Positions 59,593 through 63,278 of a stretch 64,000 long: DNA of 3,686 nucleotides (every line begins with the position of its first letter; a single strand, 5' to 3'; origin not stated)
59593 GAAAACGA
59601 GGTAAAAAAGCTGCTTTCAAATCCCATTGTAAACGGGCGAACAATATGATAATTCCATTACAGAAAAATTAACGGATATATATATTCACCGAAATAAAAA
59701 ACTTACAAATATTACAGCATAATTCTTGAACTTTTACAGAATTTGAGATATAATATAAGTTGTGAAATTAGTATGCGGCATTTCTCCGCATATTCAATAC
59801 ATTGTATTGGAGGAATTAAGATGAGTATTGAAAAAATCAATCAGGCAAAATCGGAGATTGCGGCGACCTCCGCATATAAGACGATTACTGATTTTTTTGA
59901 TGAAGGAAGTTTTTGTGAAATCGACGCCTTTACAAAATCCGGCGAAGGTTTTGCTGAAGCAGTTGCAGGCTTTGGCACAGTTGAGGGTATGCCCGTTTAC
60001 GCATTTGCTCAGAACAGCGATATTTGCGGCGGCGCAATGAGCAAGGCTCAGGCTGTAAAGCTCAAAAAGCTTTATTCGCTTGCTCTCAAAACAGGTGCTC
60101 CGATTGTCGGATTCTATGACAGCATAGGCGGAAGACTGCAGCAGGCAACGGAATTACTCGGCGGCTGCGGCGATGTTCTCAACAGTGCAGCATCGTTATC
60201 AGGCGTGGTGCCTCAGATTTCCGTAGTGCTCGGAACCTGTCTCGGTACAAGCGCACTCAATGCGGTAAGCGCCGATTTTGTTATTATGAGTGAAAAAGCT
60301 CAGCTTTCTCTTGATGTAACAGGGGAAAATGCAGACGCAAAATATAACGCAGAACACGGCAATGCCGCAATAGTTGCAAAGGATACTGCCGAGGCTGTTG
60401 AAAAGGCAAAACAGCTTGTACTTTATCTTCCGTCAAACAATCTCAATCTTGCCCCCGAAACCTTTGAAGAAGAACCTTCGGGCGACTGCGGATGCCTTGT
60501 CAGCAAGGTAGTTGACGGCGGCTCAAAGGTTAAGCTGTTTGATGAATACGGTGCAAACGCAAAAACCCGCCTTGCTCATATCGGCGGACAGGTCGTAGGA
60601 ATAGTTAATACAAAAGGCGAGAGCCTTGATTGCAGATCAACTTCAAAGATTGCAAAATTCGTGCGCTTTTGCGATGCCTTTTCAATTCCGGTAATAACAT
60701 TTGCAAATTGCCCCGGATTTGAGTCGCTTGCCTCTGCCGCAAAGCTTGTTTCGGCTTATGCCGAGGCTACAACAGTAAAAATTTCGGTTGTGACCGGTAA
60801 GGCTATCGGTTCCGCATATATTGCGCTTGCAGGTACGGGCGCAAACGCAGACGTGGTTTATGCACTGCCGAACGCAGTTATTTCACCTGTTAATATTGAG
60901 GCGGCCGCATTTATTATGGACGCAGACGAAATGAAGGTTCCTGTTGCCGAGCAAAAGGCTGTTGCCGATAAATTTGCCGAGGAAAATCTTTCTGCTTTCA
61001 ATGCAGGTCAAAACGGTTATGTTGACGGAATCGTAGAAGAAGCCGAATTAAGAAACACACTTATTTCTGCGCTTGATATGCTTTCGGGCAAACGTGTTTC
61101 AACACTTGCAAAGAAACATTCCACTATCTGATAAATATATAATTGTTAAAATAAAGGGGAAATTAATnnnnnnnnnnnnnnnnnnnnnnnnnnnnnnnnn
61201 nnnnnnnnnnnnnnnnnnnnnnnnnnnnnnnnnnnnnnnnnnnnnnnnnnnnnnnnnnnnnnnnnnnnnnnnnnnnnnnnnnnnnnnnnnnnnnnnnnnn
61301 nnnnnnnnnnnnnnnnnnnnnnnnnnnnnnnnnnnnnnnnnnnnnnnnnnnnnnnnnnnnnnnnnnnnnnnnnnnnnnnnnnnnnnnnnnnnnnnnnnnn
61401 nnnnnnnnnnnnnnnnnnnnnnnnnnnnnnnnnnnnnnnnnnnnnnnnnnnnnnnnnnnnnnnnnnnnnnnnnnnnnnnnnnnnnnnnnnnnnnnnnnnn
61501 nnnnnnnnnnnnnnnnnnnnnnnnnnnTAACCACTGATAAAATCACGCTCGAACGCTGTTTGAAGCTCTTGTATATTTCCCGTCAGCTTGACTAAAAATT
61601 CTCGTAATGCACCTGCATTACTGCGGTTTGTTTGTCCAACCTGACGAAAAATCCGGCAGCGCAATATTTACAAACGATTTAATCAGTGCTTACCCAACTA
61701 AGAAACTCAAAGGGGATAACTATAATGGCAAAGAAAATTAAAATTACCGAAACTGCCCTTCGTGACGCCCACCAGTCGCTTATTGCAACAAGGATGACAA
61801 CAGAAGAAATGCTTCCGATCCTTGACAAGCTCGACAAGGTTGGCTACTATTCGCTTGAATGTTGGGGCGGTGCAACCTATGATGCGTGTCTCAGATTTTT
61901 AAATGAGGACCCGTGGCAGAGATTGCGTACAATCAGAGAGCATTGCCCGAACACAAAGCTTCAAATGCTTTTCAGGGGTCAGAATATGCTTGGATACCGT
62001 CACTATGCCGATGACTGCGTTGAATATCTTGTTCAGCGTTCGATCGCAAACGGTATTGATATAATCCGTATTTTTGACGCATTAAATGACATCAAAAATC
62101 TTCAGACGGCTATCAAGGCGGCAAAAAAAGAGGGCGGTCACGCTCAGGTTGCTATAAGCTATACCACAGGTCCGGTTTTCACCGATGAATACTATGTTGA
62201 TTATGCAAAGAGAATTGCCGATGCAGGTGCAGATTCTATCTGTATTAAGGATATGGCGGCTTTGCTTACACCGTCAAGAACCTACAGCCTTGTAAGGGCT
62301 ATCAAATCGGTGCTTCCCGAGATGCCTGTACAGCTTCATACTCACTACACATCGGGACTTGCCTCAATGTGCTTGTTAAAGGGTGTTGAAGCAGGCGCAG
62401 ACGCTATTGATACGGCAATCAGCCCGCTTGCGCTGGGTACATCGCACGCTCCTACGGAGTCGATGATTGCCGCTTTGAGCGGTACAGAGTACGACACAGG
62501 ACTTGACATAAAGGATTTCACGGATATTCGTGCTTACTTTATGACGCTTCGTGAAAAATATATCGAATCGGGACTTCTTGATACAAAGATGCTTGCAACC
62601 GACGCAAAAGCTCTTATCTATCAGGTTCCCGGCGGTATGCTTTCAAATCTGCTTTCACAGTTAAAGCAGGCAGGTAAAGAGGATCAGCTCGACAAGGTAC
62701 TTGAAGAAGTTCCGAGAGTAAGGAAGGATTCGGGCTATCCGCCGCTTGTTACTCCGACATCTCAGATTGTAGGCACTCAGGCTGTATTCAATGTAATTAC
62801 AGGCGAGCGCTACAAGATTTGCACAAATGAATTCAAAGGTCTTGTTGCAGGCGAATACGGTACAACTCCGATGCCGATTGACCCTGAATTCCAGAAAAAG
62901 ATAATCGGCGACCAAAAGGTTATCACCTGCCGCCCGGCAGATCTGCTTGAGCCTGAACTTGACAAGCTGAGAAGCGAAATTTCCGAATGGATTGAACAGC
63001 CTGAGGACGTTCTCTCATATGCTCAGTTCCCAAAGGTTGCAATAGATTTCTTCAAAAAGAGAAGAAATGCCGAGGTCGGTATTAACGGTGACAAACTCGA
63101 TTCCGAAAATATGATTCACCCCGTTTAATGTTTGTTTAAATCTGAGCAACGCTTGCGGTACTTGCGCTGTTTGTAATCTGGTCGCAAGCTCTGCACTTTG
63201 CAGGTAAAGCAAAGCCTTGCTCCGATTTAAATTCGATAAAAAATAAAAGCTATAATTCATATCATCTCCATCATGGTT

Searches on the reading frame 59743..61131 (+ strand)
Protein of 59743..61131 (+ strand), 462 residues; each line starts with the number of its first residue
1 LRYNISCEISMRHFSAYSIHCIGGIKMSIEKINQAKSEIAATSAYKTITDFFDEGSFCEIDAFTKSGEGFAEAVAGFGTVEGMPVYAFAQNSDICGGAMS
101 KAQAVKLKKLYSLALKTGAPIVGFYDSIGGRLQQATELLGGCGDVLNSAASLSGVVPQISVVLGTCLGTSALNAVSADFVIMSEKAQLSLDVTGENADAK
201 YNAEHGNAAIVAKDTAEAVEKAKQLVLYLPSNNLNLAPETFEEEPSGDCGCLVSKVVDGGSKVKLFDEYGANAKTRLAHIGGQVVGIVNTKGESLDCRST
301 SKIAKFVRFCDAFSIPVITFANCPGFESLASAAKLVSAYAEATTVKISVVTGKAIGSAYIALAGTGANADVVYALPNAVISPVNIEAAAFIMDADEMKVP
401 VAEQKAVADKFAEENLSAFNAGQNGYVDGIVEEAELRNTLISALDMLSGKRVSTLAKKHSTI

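Call 80: search_protein_families(library=pfam, proteins=[window:59743-61131:+], max_evalue=0.1)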
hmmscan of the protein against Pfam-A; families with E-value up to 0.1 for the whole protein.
window:59743-61131:+ (462 aa): 3 families
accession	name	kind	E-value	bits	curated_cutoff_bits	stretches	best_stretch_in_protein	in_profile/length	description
PF01039.27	Carboxyl_trans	-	6.9e-59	200.2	22.3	1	47-461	13-492/493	Carboxyl transferase domain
PF03255.19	ACCA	-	0.0011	18.6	23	0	302-434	135-264/310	Acetyl co-enzyme A carboxylase carboxyltransferase-like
PF06833.16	MdcE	-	0.0089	16.2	32.7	1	329-448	54-166/196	Malonate decarboxylase gamma subunit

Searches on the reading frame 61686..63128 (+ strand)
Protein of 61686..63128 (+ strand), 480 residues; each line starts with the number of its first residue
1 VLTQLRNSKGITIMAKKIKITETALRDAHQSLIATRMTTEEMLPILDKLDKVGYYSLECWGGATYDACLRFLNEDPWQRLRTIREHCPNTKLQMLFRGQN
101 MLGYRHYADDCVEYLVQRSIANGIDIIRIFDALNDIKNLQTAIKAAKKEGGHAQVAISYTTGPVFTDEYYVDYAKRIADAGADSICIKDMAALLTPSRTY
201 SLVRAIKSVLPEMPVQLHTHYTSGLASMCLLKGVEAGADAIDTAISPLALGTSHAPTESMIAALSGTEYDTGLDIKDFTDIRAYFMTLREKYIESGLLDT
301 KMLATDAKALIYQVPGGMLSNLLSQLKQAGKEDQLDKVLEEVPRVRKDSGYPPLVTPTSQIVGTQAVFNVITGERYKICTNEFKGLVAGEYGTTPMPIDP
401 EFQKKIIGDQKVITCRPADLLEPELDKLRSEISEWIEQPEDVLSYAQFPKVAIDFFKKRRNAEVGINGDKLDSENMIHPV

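Call 80: search_protein_families(library=pfam, proteins=[window:61686-63128:+], max_evalue=0.1)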
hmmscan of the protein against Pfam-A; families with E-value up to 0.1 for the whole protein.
window:61686-63128:+ (480 aa): 4 families
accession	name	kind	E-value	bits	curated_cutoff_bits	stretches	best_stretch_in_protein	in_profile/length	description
PF02436.23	PYC_OADA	-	3.1e-55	187.5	27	1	311-462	3-167/201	Conserved carboxylase domain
PF00682.25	HMGL-like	-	1.1e-20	74.6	29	1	17-282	1-257/260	HMGL-like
PF02126.24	PTE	-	0.0068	16.3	22.4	1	213-344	156-294/298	Phosphotriesterase family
PF01702.25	TGT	-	0.051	13.1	26.3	1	140-246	158-258/357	Queuine tRNA-ribosyltransferase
